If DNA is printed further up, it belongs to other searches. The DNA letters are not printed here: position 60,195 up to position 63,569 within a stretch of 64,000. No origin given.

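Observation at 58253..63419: Candidate recombinase-driven specificity shufflon for a 1024-aa type IIG/PglX-like adenine methyltransferase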

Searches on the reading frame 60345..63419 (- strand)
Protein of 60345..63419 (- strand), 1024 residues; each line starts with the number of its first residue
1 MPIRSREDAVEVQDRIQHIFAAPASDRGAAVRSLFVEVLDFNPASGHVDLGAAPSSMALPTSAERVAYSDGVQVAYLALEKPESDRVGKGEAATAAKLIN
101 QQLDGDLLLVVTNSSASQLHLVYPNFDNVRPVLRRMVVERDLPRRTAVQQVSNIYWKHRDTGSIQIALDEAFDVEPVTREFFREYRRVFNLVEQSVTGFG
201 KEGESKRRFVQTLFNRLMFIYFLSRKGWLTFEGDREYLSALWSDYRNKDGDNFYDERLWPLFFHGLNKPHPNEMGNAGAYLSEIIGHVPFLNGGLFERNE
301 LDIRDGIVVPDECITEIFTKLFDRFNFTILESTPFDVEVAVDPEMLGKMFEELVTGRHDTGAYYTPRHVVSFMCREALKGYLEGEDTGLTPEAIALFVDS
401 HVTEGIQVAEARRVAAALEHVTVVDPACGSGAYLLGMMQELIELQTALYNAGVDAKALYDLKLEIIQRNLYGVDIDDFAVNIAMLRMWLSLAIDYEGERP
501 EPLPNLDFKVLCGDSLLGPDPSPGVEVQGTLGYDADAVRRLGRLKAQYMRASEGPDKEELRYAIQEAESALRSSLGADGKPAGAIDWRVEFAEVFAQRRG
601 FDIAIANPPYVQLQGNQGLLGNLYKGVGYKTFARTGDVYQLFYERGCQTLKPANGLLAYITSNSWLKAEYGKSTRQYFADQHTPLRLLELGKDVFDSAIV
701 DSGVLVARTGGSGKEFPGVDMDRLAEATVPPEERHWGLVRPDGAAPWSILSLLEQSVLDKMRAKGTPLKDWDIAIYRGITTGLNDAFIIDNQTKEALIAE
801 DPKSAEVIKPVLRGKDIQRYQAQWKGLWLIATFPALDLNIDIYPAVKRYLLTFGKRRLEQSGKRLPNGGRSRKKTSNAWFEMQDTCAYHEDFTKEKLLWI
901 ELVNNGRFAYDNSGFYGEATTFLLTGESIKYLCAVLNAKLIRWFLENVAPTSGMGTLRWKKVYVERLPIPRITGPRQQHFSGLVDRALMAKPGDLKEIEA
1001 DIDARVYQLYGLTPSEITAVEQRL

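Call 5: search_protein_families(library=pfam, proteins=[window:60345-63419:-], max_evalue=0.01)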
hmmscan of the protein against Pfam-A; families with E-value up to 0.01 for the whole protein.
window:60345-63419:- (1024 aa): 5 families
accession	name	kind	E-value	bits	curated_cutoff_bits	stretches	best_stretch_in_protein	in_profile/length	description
PF07669.17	Eco57I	-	3e-32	112.5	25.3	1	469-695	2-171/171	Eco57I restriction-modification methylase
PF12950.13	TaqI_C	-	2e-14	54.3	26.5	1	809-969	1-118/118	TaqI-like C-terminal specificity domain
PF20473.4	MmeI_Mtase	-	3.7e-11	43.1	27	1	412-490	12-85/259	MmeI, DNA-methyltransferase domain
PF02384.22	N6_Mtase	-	8.3e-06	25.8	20.4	0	420-489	47-99/311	N-6 DNA Methylase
PF01170.24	UPF0020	-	0.0005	20.3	22.3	0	419-483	28-92/197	RMKL-like, methyltransferase domain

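Call 7: search_protein_families(library=padloc, proteins=[window:60345-63419:-], max_evalue=0.001)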
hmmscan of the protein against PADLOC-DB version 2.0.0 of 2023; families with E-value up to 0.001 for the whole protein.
window:60345-63419:- (1024 aa): 63 families (the best 25 are shown)
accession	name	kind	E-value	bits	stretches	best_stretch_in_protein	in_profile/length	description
PDLC03596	REase_MTase_IIG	-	1e-174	581.5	2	410-1021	531-1143/1148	Type IIG restriction enzyme-methyltransferase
PDLC03601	REase_MTase_IIG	-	7.3e-133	442.6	2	599-984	672-1067/1110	Type IIG restriction enzyme-methyltransferase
PDLC03612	REase_MTase_IIG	-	1.9e-79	266.2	3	553-1022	757-1245/1247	Type IIG restriction enzyme-methyltransferase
PDLC03609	REase_MTase_IIG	-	7.3e-65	217.4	2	583-974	541-933/1066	Type IIG restriction enzyme-methyltransferase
PDLC03628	REase_MTase_IIG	-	6.7e-32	108.5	2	168-381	152-358/1100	Type IIG restriction enzyme-methyltransferase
PDLC02643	DrmMI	-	1e-31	107.7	2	542-881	811-1117/1347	DrmMI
PDLC03604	REase_MTase_IIG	-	3.7e-28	96.1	1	405-973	374-936/1011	Type IIG restriction enzyme-methyltransferase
PDLC03313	MTase_II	-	1e-27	94.9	2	742-1022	301-561/563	Type II methyltransferase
PDLC03348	MTase_II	-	2.5e-26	90.4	3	904-1021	592-709/727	Type II methyltransferase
PDLC03629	REase_MTase_IIG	-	3.7e-24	82.6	2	356-525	377-542/1182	Type IIG restriction enzyme-methyltransferase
PDLC02521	PglX|PglXI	-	2e-21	73.7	2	364-487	248-369/1174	PglX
PDLC02529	PglX|PglXI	-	1.3e-20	70.8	1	417-674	225-433/1189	PglX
PDLC03226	MTase_II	-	1.3e-19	68.2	2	599-707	127-232/579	Type II methyltransferase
PDLC02644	DrmMI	-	8.4e-19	65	2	568-628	348-409/988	DrmMI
PDLC02646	DrmMI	-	1.9e-17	60.7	2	460-518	44-97/792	DrmMI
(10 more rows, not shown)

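Call 8: search_protein_families(library=ncbifam, proteins=[window:60345-63419:-], max_evalue=0.001)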
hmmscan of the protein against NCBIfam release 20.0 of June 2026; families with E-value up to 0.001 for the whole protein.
window:60345-63419:- (1024 aa): 7 families
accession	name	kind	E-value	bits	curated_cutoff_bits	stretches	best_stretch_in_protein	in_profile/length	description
NF033452.1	BREX_1_MTaseX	exception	2.2e-25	88.8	500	2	589-704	498-607/1210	BREX-1 system adenine-specific DNA-methyltransferase PglX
NF033451.1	BREX_2_MTaseX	equivalog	4.4e-19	67.8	400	2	417-520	221-319/1185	BREX-2 system adenine-specific DNA-methyltransferase PglX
NF033455.1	BREX_6_MTaseX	exception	9.3e-13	46.6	900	1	409-491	318-400/1319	BREX-6 system adenine-specific DNA-methyltransferase PglX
NF033454.1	BREX_5_MTaseX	exception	2.5e-11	41.9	900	1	420-515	302-392/1404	BREX-5 system adenine-specific DNA-methyltransferase PglX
TIGR02987.1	met_A_Alw26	exception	5.8e-08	31.9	353.5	0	419-617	31-129/523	Alw26I/Eco31I/Esp3I family type II restriction adenine-specific DNA-methyltransferase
NF047738.1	antiphage_MADS2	equivalog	3e-05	22.5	720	0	419-489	331-407/654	methylation-associated defense system DNA methyltransferase MAD2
TIGR03534.1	RF_mod_PrmC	equivalog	0.00085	18.9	199.1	0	593-617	149-173/253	peptide chain release factor N(5)-glutamine methyltransferase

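Call 10: find_homologous_proteins(query=window:60345-63419:-, max_evalue=1e-20)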
Query window:60345-63419:- (1024 aa): 7695 proteins with E <= 1e-20 among 8000 candidates; the best 120 are listed.
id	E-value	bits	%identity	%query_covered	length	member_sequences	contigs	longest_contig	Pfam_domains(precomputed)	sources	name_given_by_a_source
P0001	0.0e+0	2013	87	100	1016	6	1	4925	PF02384.23,PF07669.18,PF12950.14,PF20473.5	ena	-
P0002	0.0e+0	1906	83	97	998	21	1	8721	PF02384.23,PF07669.18,PF12950.14,PF20473.5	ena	-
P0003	0.0e+0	1755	96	78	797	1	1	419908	PF02384.23,PF07669.18,PF20473.5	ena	-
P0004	0.0e+0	1750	80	93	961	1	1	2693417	PF02384.23,PF07669.18,PF12950.14,PF20473.5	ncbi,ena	-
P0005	0.0e+0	1690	72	100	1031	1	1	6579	PF02384.23,PF07669.18,PF12950.14,PF20473.5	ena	-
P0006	0.0e+0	1682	72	100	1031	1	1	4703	PF02384.23,PF07669.18,PF12950.14,PF20473.5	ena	-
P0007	0.0e+0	1661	73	100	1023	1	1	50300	PF02384.23,PF07669.18,PF12950.14,PF20473.5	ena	-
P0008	0.0e+0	1601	70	100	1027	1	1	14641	PF02384.23,PF07669.18,PF12950.14,PF01170.25,PF20473.5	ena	-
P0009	0.0e+0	1587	68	100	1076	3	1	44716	PF02384.23,PF07669.18,PF12950.14,PF20473.5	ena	-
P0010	0.0e+0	1580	68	100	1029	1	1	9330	PF02384.23,PF07669.18,PF12950.14,PF20473.5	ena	-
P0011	0.0e+0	1573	68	100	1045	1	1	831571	PF02384.23,PF07669.18,PF12950.14,PF20473.5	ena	-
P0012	0.0e+0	1564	69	100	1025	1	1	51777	PF02384.23,PF07669.18,PF12950.14,PF20473.5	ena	-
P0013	0.0e+0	1563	68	100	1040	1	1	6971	PF02384.23,PF07669.18,PF12950.14,PF20473.5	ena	-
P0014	0.0e+0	1547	67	100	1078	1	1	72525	PF02384.23,PF07669.18,PF12950.14,PF20473.5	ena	-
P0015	0.0e+0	1540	67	100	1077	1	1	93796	PF02384.23,PF07669.18,PF12950.14,PF20473.5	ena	-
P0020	0.0e+0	1504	65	100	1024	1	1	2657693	PF02384.23,PF07669.18,PF12950.14,PF20473.5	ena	-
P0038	0.0e+0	1454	65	100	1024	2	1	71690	PF02384.23,PF07669.18,PF12950.14,PF20473.5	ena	-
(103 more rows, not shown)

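Call 13: find_encoding_contigs(protein=P0001, flank=10000, max_places=10)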
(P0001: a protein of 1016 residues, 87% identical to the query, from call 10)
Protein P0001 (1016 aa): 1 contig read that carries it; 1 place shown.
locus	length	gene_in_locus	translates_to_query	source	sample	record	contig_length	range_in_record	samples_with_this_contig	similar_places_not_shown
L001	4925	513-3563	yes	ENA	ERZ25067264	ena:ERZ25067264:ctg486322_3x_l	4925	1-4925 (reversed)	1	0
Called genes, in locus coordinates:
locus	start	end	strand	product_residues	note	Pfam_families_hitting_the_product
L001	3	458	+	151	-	?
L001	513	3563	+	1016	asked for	PF02384:N6_Mtase (faint), PF20473:MmeI_Mtase, PF07669:Eco57I, PF12950:TaqI_C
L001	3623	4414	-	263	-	PF12950:TaqI_C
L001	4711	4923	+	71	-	?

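Call 14: find_encoding_contigs(protein=P0003, flank=10000, max_places=6)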
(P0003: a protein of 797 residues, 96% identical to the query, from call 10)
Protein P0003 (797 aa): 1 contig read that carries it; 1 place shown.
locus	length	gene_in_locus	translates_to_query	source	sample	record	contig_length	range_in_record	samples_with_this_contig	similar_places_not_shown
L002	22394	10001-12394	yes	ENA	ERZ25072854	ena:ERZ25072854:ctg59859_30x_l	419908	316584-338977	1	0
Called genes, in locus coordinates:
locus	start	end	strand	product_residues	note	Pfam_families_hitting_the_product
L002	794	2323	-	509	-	PF13701:DDE_Tnp_1_4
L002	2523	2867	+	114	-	-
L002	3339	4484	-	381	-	-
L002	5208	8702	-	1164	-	PF13091:PLDc_2, PF00271:Helicase_C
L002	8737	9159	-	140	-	PF01850:PIN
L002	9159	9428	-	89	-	PF01954:AF2212-like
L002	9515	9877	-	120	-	PF13560:HTH_31, PF01381:HTH_3, PF12844:HTH_19, PF13413:HTH_25 (weak)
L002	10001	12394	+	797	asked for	PF02384:N6_Mtase (faint), PF20473:MmeI_Mtase, PF07669:Eco57I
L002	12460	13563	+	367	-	PF05598:DUF772, PF01609:DDE_Tnp_1, PF13751:DDE_Tnp_1_6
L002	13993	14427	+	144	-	PF12950:TaqI_C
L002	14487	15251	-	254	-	PF12950:TaqI_C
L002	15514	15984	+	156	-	PF13701:DDE_Tnp_1_4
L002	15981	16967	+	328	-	PF00665:rve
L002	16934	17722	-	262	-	PF01695:IstB_IS21, PF00308:Bac_DnaA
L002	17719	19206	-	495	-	PF27155:Y4rL_C, PF00665:rve (weak), PF22483:Mu-transpos_C_2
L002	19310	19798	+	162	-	-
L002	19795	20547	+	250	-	PF01695:IstB_IS21, PF00308:Bac_DnaA, PF20720:nSTAND3 (weak)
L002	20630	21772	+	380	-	PF13701:DDE_Tnp_1_4, PF01609:DDE_Tnp_1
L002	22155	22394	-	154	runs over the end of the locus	-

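Call 18: search_solved_structures(query=window:60345-63419:-, max_evalue=0.01, show_alignments=1)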
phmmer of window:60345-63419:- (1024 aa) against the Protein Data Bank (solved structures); distinct sequences matched with E-value up to 0.01: 6.
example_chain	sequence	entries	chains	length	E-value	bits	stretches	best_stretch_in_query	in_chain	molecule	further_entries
8zek_A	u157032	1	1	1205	2e-09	39.1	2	589-697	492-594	site-specific DNA-methyltransferase (adenine-specific)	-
9ewz_C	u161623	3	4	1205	2e-09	39.1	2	589-697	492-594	Adenine-specific methyltransferase BrxX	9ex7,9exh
7qw5_A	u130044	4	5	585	9.3e-09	36.9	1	600-701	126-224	Modification methylase BseCI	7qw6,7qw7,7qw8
8c45_A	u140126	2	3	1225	2.5e-08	35.5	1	399-485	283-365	site-specific DNA-methyltransferase (adenine-specific)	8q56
7lni_A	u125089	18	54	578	1.3e-05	26.5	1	598-941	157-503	Site-specific DNA-methyltransferase (adenine-specific)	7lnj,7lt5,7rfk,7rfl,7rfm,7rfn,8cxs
8cxz_A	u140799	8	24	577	1.3e-05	26.4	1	598-941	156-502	Site-specific DNA-methyltransferase (adenine-specific)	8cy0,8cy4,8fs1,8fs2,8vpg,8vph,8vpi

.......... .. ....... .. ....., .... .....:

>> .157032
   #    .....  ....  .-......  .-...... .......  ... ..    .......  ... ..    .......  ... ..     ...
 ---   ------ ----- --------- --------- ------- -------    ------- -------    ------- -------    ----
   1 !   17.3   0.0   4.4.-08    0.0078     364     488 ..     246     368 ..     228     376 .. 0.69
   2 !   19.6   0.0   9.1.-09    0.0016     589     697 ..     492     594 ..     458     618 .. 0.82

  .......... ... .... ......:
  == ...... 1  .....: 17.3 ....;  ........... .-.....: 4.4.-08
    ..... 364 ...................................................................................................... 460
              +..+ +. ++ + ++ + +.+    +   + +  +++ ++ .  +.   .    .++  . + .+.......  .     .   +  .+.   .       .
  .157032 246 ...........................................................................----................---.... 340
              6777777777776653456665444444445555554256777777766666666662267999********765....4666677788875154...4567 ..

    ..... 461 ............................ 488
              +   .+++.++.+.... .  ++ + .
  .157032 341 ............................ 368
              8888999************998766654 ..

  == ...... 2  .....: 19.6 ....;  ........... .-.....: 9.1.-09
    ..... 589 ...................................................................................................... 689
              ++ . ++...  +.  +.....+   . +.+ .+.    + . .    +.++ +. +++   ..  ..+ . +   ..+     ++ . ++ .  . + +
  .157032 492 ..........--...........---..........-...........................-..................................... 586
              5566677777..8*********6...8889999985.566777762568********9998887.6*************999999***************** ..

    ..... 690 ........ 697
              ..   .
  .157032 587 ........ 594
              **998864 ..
